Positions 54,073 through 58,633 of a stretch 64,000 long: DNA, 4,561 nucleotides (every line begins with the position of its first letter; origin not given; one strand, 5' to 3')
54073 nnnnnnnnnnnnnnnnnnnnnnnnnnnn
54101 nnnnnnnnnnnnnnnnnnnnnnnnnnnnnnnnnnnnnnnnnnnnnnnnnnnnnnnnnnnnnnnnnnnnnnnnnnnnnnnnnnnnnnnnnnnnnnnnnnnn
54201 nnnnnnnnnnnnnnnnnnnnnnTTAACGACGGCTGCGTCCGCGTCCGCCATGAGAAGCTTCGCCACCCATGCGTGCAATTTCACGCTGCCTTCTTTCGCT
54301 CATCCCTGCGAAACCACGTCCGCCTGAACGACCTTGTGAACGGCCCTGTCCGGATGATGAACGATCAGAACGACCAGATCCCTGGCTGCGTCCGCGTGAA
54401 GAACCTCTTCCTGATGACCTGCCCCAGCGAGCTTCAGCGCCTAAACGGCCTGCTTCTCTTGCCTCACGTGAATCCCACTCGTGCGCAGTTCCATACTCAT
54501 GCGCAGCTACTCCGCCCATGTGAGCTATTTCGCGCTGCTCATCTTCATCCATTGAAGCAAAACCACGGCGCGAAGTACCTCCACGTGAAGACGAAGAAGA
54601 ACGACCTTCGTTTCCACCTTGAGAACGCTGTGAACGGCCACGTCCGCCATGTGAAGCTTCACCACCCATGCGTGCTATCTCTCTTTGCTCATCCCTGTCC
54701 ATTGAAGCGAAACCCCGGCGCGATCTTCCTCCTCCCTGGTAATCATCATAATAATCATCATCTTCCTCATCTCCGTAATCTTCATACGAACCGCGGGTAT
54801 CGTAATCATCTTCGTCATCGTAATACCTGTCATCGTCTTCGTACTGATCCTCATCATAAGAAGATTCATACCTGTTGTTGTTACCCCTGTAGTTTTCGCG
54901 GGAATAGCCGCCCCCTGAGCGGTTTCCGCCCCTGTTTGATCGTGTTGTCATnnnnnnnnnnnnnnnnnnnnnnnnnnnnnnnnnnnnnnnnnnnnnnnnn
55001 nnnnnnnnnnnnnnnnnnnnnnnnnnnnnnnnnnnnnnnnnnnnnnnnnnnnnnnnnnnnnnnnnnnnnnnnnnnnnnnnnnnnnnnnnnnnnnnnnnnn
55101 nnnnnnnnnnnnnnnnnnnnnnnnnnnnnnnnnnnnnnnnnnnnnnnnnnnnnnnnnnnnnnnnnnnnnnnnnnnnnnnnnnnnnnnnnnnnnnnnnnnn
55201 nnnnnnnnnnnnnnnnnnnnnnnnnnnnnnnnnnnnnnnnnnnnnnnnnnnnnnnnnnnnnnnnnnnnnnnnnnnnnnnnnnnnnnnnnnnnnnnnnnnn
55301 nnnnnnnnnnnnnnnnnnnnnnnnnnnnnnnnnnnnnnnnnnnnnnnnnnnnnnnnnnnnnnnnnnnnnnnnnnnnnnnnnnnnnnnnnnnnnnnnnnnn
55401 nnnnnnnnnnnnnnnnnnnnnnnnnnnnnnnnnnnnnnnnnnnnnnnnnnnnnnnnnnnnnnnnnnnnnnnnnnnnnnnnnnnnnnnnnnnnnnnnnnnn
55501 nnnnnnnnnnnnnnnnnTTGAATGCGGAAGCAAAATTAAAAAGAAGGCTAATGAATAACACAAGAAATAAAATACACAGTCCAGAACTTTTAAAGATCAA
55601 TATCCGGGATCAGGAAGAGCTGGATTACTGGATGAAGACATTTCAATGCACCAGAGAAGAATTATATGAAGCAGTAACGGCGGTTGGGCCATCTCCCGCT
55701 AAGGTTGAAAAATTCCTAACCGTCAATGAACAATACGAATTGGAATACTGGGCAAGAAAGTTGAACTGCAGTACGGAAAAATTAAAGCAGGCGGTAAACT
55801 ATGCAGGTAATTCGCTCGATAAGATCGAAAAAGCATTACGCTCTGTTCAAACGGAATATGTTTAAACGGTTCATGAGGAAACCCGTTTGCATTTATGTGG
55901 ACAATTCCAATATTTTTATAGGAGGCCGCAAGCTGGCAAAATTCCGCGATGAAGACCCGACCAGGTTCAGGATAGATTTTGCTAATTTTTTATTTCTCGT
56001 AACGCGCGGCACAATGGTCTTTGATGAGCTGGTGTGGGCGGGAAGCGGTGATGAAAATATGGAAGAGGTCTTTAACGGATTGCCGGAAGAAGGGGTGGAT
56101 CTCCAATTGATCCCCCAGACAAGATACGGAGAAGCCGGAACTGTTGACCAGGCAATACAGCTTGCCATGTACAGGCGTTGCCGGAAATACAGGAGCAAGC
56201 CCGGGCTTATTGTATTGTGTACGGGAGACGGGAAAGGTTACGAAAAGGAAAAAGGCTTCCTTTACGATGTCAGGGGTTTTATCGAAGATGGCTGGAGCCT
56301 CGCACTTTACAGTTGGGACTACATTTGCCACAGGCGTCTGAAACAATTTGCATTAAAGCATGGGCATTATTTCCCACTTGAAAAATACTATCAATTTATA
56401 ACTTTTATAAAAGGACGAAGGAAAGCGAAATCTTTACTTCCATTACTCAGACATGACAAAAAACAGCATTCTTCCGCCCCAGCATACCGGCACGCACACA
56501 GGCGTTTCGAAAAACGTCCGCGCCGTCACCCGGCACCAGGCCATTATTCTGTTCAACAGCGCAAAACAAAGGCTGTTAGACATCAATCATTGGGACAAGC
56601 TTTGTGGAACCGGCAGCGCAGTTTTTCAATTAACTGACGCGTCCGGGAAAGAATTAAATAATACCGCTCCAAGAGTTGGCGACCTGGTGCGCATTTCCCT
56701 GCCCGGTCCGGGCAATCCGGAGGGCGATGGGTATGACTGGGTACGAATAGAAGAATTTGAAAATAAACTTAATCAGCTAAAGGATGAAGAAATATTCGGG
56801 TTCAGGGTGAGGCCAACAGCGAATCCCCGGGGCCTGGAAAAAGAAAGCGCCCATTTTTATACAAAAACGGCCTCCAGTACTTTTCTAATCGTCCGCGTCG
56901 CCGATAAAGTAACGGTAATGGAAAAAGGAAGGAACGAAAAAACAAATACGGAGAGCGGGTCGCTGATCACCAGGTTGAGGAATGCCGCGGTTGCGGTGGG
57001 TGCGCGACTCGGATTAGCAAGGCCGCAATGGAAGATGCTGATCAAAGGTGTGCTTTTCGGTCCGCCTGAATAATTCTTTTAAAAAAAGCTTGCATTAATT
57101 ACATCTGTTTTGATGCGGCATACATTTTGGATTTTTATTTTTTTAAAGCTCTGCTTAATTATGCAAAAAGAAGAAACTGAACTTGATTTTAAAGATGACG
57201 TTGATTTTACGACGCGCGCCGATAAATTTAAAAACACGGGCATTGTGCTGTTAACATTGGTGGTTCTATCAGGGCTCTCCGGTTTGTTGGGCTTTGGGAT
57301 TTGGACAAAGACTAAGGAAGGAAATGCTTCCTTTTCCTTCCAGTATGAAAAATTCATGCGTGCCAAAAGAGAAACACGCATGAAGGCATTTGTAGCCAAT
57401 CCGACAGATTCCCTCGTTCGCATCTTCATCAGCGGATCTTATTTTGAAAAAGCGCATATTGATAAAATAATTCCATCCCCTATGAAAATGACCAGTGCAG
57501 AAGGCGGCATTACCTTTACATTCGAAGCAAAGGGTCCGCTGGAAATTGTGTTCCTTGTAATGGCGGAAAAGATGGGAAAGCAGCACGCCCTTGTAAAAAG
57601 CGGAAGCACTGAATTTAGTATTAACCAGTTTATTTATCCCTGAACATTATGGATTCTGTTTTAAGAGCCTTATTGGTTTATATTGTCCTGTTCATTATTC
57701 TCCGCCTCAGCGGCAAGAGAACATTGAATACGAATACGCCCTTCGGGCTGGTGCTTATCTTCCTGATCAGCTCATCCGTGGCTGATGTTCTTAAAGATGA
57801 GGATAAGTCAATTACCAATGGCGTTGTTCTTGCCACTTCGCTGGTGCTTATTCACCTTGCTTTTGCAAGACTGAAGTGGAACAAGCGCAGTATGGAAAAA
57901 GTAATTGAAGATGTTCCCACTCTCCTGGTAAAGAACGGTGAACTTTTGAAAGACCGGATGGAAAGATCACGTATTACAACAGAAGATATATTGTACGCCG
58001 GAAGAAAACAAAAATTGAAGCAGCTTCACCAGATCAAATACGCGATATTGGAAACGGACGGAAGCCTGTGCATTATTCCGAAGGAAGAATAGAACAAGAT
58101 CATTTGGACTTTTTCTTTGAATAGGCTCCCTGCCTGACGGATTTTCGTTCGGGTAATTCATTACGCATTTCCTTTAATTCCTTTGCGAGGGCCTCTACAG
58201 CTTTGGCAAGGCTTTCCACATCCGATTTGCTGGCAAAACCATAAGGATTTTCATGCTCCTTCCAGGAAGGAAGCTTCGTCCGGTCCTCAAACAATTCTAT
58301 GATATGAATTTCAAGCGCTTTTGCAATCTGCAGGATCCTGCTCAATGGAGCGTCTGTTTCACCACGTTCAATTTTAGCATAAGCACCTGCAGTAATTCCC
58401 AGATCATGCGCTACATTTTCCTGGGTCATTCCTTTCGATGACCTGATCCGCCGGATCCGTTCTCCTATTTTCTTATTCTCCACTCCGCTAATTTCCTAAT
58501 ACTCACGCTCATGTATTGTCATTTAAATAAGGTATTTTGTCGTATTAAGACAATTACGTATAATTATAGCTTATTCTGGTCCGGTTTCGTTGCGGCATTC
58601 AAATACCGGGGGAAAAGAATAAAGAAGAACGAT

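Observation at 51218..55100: Stress island: yciG/yciF-type genes expanded by a duplicated module of disordered protein, hairpin and 57-aa lipoprotein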

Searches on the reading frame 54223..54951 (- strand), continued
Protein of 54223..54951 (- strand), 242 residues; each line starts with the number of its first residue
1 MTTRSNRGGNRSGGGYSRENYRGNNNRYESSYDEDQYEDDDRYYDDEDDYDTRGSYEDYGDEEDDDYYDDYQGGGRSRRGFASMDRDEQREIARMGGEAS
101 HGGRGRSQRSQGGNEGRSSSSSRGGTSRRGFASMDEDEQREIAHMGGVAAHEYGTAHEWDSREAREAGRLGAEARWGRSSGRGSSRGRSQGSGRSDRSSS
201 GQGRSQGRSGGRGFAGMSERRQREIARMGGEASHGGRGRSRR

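Call 52: list_cluster_members(proteins=[window:54223-54951:-, window:54223-55002:-, window:52883-53770:-, window:52883-53821:-, window:51913-52620:-, window:51913-52614:-, window:51218-51760:-, window:55097-55465:-])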
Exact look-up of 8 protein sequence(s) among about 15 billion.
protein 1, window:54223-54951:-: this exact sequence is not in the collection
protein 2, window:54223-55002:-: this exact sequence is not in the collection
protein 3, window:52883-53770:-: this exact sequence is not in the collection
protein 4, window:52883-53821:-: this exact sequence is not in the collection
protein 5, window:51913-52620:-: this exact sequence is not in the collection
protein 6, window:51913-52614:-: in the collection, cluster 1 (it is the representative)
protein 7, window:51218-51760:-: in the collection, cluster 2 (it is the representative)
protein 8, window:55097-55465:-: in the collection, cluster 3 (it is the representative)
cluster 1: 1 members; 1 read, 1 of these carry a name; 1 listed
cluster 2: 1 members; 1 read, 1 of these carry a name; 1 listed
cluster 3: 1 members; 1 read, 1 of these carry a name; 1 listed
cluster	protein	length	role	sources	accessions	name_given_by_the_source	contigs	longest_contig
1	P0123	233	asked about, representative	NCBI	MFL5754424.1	MAG: ferritin-like domain-containing protein [Bacteroidia bacterium]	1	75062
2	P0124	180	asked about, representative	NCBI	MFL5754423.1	MAG: hypothetical protein ACJ76F_13510 [Bacteroidia bacterium]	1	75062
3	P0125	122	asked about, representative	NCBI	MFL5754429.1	MAG: hypothetical protein ACJ76F_13540 [Bacteroidia bacterium]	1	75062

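Call 72: search_protein_families(library=padloc, proteins=[window:54223-54951:-], max_evalue=0.01)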
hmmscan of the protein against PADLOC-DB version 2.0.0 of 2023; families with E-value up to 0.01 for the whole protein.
window:54223-54951:- (242 aa): 0 families

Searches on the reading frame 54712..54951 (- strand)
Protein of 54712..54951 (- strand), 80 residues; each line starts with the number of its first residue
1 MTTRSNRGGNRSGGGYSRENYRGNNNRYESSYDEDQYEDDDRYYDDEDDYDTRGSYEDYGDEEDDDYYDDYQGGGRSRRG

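Call 17: find_homologous_proteins(query=A4, max_evalue=0.01)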
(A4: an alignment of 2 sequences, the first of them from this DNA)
Query A4 (2 sequences): 109 candidates shared short words with the query, none scored E <= 0.01.

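Call 21: find_related_loci(query=A4, collection=metagenome_contigs, flank=5000)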
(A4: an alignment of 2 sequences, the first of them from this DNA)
Query A4 (80 aa) in metagenome_contigs; peptide patterns used: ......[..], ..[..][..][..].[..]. (x = any residue, [..] = any of these).
600 stretches matched a pattern, but none encodes a relative of the query by tblastn (E <= 1e-3).

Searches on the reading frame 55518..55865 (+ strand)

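Call 3: search_protein_families(library=pfam, proteins=[window:55518-55865:+], max_evalue=0.1)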
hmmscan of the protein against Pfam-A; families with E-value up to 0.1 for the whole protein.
window:55518-55865:+ (115 aa): 4 families
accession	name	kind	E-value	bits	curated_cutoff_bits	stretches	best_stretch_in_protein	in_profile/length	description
PF12244.13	DUF3606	-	2.2e-30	104.7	24.3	2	26-67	12-53/54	Protein of unknown function (DUF3606)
PF07261.16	DnaB_2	-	0.00043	20.4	22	1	63-108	8-57/74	Replication initiation and membrane attachment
PF09989.15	DUF2229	-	0.056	13.5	29.4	1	11-113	65-170/218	CoA enzyme activase uncharacterised domain (DUF2229)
PF24922.1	ACBP4_C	-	0.069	13.8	31.2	0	70-112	10-52/105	Acyl-CoA-binding domain-containing protein 4-6, C-terminal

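Call 41: search_protein_families(library=ncbifam, proteins=[window:55518-55865:+], max_evalue=0.01)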
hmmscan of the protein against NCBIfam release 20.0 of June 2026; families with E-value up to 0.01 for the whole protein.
window:55518-55865:+ (115 aa): 0 families

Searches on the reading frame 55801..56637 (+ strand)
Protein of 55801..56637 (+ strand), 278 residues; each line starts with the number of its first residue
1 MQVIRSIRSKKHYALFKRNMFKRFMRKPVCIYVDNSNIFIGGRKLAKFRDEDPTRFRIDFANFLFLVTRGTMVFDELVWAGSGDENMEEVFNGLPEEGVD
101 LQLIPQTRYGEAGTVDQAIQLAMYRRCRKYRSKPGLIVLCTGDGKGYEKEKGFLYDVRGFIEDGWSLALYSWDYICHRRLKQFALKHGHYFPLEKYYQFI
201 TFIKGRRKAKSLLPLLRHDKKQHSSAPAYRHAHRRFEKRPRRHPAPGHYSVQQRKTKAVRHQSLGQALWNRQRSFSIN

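Call 3: search_protein_families(library=pfam, proteins=[window:55801-56637:+], max_evalue=0.1)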
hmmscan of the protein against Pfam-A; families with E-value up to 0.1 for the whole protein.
window:55801-56637:+ (278 aa): 1 family
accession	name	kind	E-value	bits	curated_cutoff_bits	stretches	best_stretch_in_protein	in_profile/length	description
PF01936.24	NYN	-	0.043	14.8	24.2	1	29-144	2-104/145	NYN domain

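Call 41: search_protein_families(library=ncbifam, proteins=[window:55801-56637:+], max_evalue=0.01)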
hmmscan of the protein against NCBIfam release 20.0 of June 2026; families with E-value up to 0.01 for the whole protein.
window:55801-56637:+ (278 aa): 0 families

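Call 72: search_protein_families(library=padloc, proteins=[window:55801-56637:+], max_evalue=0.01)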
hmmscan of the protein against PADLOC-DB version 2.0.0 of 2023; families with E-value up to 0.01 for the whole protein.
window:55801-56637:+ (278 aa): 0 families

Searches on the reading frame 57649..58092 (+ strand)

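Call 42: search_protein_families(library=pfam, proteins=[window:57649-58092:+], max_evalue=0.001)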
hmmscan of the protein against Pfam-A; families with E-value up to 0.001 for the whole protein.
window:57649-58092:+ (147 aa): 1 family
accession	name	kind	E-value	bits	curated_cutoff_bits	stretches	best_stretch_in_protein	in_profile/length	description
PF04239.17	DUF421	-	3.6e-15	56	23.6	1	80-147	4-71/129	YetF C-terminal domain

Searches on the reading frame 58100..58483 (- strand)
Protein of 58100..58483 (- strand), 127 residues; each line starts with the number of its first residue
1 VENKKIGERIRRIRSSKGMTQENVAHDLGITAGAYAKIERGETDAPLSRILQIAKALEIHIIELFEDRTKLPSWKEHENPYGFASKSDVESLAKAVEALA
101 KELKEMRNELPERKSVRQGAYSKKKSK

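Call 42: search_protein_families(library=pfam, proteins=[window:58100-58483:-], max_evalue=0.001)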
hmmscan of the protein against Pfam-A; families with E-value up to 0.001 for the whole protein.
window:58100-58483:- (127 aa): 4 families
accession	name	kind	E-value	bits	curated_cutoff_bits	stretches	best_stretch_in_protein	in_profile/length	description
PF01381.28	HTH_3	-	6.7e-12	45.7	23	1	10-64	1-55/55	Helix-turn-helix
PF13560.12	HTH_31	-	3.3e-10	40.5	27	1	6-58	2-55/64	Helix-turn-helix domain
PF12844.13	HTH_19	-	8.4e-10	38.9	30.2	1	7-63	1-57/64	Helix-turn-helix domain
PF13443.12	HTH_26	-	4.9e-07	30.3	22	1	9-67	1-60/63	Cro/C1-type HTH DNA-binding domain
